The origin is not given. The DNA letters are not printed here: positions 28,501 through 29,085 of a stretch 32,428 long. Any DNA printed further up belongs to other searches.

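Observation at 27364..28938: Four-part regulator: pseudo-receiver, GAF, Arg/Glu decapeptide repeats, EF-Tu-domain-2-like barrel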

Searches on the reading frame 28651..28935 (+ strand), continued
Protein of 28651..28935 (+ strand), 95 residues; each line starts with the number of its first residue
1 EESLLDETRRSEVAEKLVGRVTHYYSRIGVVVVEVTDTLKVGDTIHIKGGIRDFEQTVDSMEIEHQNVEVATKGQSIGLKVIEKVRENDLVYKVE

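Call 41: fold_search(model_id=the predicted structure, library=pdb)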
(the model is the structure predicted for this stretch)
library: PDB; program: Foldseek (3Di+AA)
matches with E <= 10: 1124; with E <= 0.001: 8
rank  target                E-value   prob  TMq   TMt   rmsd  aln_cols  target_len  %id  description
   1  4he5                  6.3e-06  1.00  0.88  0.89   0.9        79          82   20  Crystal structure of the selenomethionine variant of the C-terminal domain of Geobacillus thermoleovorans putative U32 p (released 2012-11-14)
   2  4he6                  1.0e-05  1.00  0.92  0.86   1.0        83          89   20  Crystal structure of the C-terminal domain of Geobacillus thermoleovorans putative U32 peptidase (released 2012-11-14)
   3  9a4o_A                1.3e-04  1.00  0.72  0.10   3.6        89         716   24  Integrative model of IF2-TAGH by crosslinking MS and deep learning (released 2024-09-18)
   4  1d2e_A                2.0e-04  1.00  0.65  0.17   3.8        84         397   24  CRYSTAL STRUCTURE OF MITOCHONDRIAL EF-TU IN COMPLEX WITH GDP (released 1999-09-28)
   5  1xb2_A                3.3e-04  1.00  0.64  0.18   3.8        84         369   24  Crystal Structure of Bos taurus mitochondrial Elongation Factor Tu/Ts Complex (released 2004-11-23)
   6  9v5s_B                6.8e-04  1.00  0.77  0.19   2.6        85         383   21  Crystal structure of EF-Tu from Mycoplasma pneumoniae (released 2025-10-29)
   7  9hfo_7                8.4e-04  1.00  0.75  0.14   3.2        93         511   14  Translation-initiation state of human mitochondrial ribosome small subunit (State G) (released 2025-04-23)
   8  7anu_A                8.4e-04  1.00  0.65  0.62   3.2        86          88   26  Crystal structure of Pyrococcus abyssi Pbp11 (released 2021-11-03)
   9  6gaz_BC               1.2e-03  1.00  0.72  0.12   4.6        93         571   13  Unique features of mammalian mitochondrial translation initiation revealed by cryo-EM. This file contains the 28S rib (released 2018-08-08)
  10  3wy9_A                1.3e-03  1.00  0.76  0.17   2.8        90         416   22  Crystal structure of a complex of the archaeal ribosomal stalk protein aP1 and the GDP-bound archaeal elongation facto (released 2014-12-24)
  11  1aip_A                1.3e-03  1.00  0.70  0.19   3.1        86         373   17  EF-TU EF-TS COMPLEX FROM THERMUS THERMOPHILUS (released 1997-10-22)
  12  2hcj_B                1.3e-03  1.00  0.70  0.20   3.3        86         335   21  Trypsin-modified Elongation Factor Tu in complex with tetracycline (released 2006-10-31)
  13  3wbk_A                1.3e-03  1.00  0.61  0.11   4.6       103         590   20  crystal structure analysis of eukaryotic translation initiation factor 5B and 1A complex (released 2014-11-19)
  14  1aip_E                1.4e-03  1.00  0.70  0.19   3.1        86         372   17  EF-TU EF-TS COMPLEX FROM THERMUS THERMOPHILUS (released 1997-10-22)
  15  3jcj_f                1.4e-03  1.00  0.72  0.14   3.8        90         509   17  Structures of ribosome-bound initiation factor 2 reveal the mechanism of subunit association (released 2016-03-09)
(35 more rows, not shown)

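Call 43: search_solved_structures(query=A2, max_evalue=1, show_alignments=3)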
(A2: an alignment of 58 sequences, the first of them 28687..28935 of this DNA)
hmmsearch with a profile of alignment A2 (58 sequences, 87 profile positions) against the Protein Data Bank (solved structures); distinct sequences matched with E-value up to 1: 43.
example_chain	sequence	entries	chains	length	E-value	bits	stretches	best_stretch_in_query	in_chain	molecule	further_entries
3wy9_A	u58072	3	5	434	0.0013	22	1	28-77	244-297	Elongation factor 1-alpha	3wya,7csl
9kn6_5B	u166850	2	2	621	0.0019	21.4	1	49-74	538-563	Eukaryotic translation initiation factor 5B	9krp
7tql_1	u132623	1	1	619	0.0019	21.4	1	49-74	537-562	Eukaryotic translation initiation factor 5B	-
7a5g_Z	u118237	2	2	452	0.0025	21.1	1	31-79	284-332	Elongation factor Tu, mitochondrial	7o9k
9pra_Ag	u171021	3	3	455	0.0025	21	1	31-79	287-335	Elongation factor Tu, mitochondrial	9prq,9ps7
8pj3_0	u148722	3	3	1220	0.0044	20.3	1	49-74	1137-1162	Eukaryotic translation initiation factor 5B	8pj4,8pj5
4ujc_AB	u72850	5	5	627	0.0066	19.7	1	49-74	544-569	EIF5B | Eukaryotic translation initiation factor 5B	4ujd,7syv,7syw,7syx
1d2e_A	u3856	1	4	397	0.0068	19.7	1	30-79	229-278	ELONGATION FACTOR TU (EF-TU)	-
1xb2_A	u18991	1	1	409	0.007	19.6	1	30-79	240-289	Elongation factor Tu, mitochondrial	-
7anu_A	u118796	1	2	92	0.011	19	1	28-77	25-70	Pbp11 protein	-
1jny_A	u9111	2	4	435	0.025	17.9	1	28-75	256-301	Elongation factor 1-alpha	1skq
1mj1_A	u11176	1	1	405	0.03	17.6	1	29-80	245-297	Elongation Factor Tu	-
5izk_A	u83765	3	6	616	0.11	15.8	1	27-75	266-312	Selenocysteine-specific elongation factor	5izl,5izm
7zjw_E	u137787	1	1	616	0.11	15.7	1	27-75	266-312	eEFSec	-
4v8q_BZ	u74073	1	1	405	0.15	15.4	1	29-80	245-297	ELONGATION FACTOR TU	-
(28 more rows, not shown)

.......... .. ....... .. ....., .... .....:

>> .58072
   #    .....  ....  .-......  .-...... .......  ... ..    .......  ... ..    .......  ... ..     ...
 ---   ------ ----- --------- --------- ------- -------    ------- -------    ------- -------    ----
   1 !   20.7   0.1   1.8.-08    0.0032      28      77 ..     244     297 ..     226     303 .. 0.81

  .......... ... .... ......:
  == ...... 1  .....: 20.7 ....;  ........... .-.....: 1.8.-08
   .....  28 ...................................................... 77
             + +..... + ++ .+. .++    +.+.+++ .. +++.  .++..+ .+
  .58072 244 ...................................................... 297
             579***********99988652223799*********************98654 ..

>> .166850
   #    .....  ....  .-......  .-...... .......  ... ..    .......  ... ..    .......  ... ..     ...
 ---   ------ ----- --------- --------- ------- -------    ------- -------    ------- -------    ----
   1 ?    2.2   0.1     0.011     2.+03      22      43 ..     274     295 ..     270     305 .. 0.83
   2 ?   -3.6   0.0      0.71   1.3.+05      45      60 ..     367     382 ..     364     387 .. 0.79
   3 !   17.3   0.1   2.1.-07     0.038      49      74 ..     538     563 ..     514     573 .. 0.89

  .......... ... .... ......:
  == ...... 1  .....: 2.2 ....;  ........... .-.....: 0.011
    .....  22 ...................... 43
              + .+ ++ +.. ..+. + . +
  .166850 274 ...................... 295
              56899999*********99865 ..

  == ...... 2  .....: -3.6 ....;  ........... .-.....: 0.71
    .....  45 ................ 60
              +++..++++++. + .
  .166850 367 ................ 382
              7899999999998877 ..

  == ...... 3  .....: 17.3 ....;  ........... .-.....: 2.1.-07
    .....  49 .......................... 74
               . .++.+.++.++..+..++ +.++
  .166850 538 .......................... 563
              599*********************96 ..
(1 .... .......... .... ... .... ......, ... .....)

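Call 48: find_related_loci(query=A2, collection=genome_contigs, flank=4000)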
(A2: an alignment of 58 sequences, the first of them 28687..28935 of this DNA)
Query A2 (83 aa) in genome_contigs; peptide patterns used: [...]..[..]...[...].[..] (x = any residue, [..] = any of these).
600 stretches matched a pattern (row limit reached: there are more); 593 encode a relative of the query (tblastn E <= 1e-3); the best 80 are kept; 80 distinct loci.
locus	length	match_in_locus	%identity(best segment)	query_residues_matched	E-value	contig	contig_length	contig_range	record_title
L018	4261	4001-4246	88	1-82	1e-45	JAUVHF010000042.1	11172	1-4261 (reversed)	MAG: Anaerolineales bacterium isolate CSMAG_395 CSMAG_395_k141_965317_length_11172_cov_13.9705, whole genome shotgun seq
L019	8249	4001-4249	84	1-83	6e-43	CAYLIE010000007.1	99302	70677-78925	MAG TPA_asm: uncultured Anaerolineales bacterium isolate binchicken_co294_77 genome assembly, contig: NODE_391_length_99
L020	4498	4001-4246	80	1-82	6e-39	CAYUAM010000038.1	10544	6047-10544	MAG TPA_asm: uncultured Anaerolineales bacterium isolate binchicken_co376_259 genome assembly, contig: NODE_7356_length_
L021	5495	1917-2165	75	1-83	7e-36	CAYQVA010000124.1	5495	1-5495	MAG TPA_asm: uncultured Anaerolineae bacterium isolate binchicken_co349_119 genome assembly, contig: NODE_6380_length_54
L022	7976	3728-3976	66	1-83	8e-33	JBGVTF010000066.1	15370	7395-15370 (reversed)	MAG: Anaerolineae bacterium isolate S_237_B7 k127_48523, whole genome shotgun sequence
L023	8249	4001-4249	65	1-83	2e-32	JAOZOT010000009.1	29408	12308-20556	MAG: Anaerolineae bacterium isolate GMC4.maxbin2.235_sub GMC4_1082_length_29408_cov_19.645283, whole genome shotgun sequ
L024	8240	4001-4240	68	3-82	3e-32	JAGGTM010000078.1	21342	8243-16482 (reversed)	MAG: bacterium isolate AUK048 PB_MBMC_002_c_000000000010, whole genome shotgun sequence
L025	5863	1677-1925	64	1-83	2e-32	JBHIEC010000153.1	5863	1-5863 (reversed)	MAG: Anaerolineae bacterium isolate b3.sp2_bin.41 NODE_5693_length_5863_cov_8.418561, whole genome shotgun sequence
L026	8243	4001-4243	64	1-81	1e-31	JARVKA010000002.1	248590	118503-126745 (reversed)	MAG: Nitrososphaeria archaeon isolate JZ1_bin.63 NODE_2_length_248590_cov_3.88377, whole genome shotgun sequence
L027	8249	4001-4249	60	1-83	3e-31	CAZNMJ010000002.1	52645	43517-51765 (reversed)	MAG TPA_asm: uncultured Anaerolineales bacterium isolate SRP239594_co1_144 genome assembly, contig: NODE_72_length_52645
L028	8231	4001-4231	65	6-82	6e-31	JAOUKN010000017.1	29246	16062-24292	MAG: Candidatus Bathyarchaeota archaeon isolate 8_1_Jan_SF_Bin48 8_1_Jan_SF_Bin48_scaffold_620_c1, whole genome shotgun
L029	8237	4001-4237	68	4-82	8e-31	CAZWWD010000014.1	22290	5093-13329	MAG TPA_asm: uncultured Candidatus Bathyarchaeia archaeon isolate binchicken_co184_346 genome assembly, contig: NODE_376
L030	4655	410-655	62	1-81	7e-31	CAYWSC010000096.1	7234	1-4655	MAG TPA_asm: Candidatus Hadarchaeota archaeon isolate binchicken_co6_196 genome assembly, contig: NODE_13432_length_7234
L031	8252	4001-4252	63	1-83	7e-31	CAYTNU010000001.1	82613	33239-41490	MAG TPA_asm: uncultured Candidatus Saccharibacteria bacterium isolate binchicken_co243_136 genome assembly, contig: NODE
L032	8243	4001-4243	68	3-82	5e-31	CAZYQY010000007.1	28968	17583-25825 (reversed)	MAG TPA_asm: uncultured Candidatus Saccharibacteria bacterium isolate binchicken_co100_35 genome assembly, contig: NODE_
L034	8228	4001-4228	64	6-81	2e-30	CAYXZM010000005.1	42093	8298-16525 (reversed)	MAG TPA_asm: uncultured Candidatus Bathyarchaeia archaeon isolate SRP231805_co4_143 genome assembly, contig: k141_64941,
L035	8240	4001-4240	65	3-82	2e-30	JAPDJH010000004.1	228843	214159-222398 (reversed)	MAG: Hadesarchaea archaeon isolate S4B4_HD70 c_000000000017, whole genome shotgun sequence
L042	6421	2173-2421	61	1-82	2e-30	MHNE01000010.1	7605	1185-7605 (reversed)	MAG: Candidatus Portnoybacteria bacterium RIFCSPLOWO2_01_FULL_43_11 rifcsplowo2_01_scaffold_27050, whole genome shotgun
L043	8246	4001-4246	62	1-82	3e-30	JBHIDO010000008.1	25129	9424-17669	MAG: Candidatus Aenigmatarchaeota archaeon isolate b3.sp3_bin.47 NODE_447_length_25129_cov_7.982452, whole genome shotgu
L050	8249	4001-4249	60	1-82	4e-30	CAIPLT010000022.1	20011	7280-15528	candidate division WOR-3 bacterium isolate AM-sed-core2-D2_bin-250 genome assembly, contig: bin-250:22/89, whole genome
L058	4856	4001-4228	64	6-81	5e-30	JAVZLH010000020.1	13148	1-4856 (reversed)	MAG: Candidatus Bathyarchaeia archaeon isolate DRTY-6_201907_bins_47 DRTY-6_201907_bins_47_scaffold_20, whole genome sho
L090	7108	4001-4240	60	3-82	1e-28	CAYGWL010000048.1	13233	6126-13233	MAG TPA_asm: uncultured Methanosarcinales archaeon isolate ERP119294_co2_8 genome assembly, contig: k141_4216982, whole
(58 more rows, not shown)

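Call 57: search_protein_families(library=pfam, alignment_id=A3, max_evalue=0.00001)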
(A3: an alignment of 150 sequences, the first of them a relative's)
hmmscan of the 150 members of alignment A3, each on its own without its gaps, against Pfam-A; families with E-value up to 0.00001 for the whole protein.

A. member 1, L021:1522-1941:+ (140 aa): 0 families

B. families by the number of members that match (of 150 scanned): 130 families (the first 25 are shown)
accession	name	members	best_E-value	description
PF00710.25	Asparaginase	11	4.4e-65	Asparaginase, N-terminal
PF17763.6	Asparaginase_C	11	6.4e-38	Glutaminase/Asparaginase C-terminal domain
PF04055.27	Radical_SAM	11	8.9e-26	Radical SAM superfamily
PF00919.26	UPF0004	11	1.6e-20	Uncharacterized protein family UPF0004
PF18195.6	GatD_N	11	3.2e-20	GatD N-terminal domain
PF00152.25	tRNA-synt_2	6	3.8e-76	tRNA synthetases class II (D, K and N)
PF12705.13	PDDEXK_1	6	1e-39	PD-(D/E)XK nuclease superfamily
PF08245.18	Mur_ligase_M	6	6.4e-26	Mur ligase middle domain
PF01336.31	tRNA_anti-codon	6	1.7e-20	OB-fold nucleic acid binding domain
PF02875.26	Mur_ligase_C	6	6e-19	Mur ligase, glutamate ligase domain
PF01938.26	TRAM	6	8.4e-08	TRAM domain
PF03054.22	tRNA_Me_trans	5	3.7e-11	tRNA methyl transferase HUP domain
PF18297.6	NFACT-R_2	5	3.7e-10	NFACT protein RNA binding domain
PF18306.6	LDcluster4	4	2.3e-36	SLOG cluster4 family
PF02568.20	ThiI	4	1.9e-09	Thiamine biosynthesis protein (ThiI)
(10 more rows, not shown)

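Call 58: search_protein_families(library=pfam, proteins=[L031:2578-3861:+, L050:2704-3984:+, L034:2631-3926:+, L058:2519-3931:+, L035:2607-3935:+, L043:2584-3753:+, L090:2809-3933:+, L042:698-2041:+, L028:2808-3920:+, L026:2900-3931:+], max_evalue=0.00001)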
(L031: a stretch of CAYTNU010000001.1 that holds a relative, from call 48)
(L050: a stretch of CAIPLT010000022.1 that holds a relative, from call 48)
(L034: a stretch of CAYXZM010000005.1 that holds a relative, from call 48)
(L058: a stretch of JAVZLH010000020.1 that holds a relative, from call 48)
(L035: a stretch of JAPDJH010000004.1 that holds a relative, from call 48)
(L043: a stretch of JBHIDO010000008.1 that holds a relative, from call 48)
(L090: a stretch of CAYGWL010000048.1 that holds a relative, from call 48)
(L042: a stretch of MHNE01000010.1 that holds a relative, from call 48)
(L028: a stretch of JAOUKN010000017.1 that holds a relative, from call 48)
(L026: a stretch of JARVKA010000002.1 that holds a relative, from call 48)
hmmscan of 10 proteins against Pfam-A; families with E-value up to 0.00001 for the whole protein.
L031:2578-3861:+ (428 aa): 2 families
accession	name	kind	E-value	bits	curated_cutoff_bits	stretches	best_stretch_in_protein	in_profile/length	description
PF08245.18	Mur_ligase_M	-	1.2e-24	87.8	24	1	100-252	55-199/200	Mur ligase middle domain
PF02875.26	Mur_ligase_C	-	1.5e-17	65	28.4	1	275-404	1-127/127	Mur ligase, glutamate ligase domain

L050:2704-3984:+ (427 aa): 2 families
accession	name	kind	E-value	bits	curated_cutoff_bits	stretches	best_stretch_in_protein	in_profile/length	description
PF00152.25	tRNA-synt_2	-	4.7e-74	249.7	25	1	110-421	4-307/308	tRNA synthetases class II (D, K and N)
PF01336.31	tRNA_anti-codon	-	7.7e-19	67.8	27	1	14-93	1-75/75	OB-fold nucleic acid binding domain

L034:2631-3926:+ (432 aa): 2 families
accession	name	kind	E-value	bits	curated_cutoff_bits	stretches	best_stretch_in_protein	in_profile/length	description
PF04055.27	Radical_SAM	-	4.6e-22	79.4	29.5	1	144-316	1-166/166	Radical SAM superfamily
PF00919.26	UPF0004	-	3e-19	69.3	27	1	6-95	2-96/98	Uncharacterized protein family UPF0004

L058:2519-3931:+ (471 aa): 2 families
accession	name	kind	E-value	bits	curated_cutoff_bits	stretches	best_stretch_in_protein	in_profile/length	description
PF04055.27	Radical_SAM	-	8.9e-26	91.5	29.5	1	183-355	1-166/166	Radical SAM superfamily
PF00919.26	UPF0004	-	1.6e-20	73.4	27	1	44-136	1-98/98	Uncharacterized protein family UPF0004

L035:2607-3935:+ (443 aa): 1 family
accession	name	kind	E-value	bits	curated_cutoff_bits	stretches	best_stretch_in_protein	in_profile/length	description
PF01916.23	DS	-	1.8e-107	359.3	27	1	146-430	2-287/288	Deoxyhypusine synthase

L043:2584-3753:+ (390 aa): 1 family
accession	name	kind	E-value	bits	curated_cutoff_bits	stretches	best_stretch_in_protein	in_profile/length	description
PF00155.27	Aminotran_1_2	-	9.3e-75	252.5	19.7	1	30-381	1-361/361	Aminotransferase class I and II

L090:2809-3933:+ (375 aa): 1 family
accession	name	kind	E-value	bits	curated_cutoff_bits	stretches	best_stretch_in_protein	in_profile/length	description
PF05559.16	DUF763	-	4e-130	434.2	35.5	1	8-337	1-319/319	Protein of unknown function (DUF763)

L042:698-2041:+ (448 aa): 2 families
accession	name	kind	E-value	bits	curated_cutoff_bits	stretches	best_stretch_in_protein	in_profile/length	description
PF08245.18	Mur_ligase_M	-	6.4e-26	92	24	1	27-248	1-199/200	Mur ligase middle domain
PF02875.26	Mur_ligase_C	-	7e-17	62.9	28.4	1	323-412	35-126/127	Mur ligase, glutamate ligase domain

L028:2808-3920:+ (371 aa): 1 family
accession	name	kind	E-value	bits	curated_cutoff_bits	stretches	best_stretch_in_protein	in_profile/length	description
PF03706.18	LPG_synthase_TM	-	1.7e-41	143.1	33.4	1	40-354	2-302/302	Lysylphosphatidylglycerol synthase TM region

L026:2900-3931:+ (344 aa): 0 families
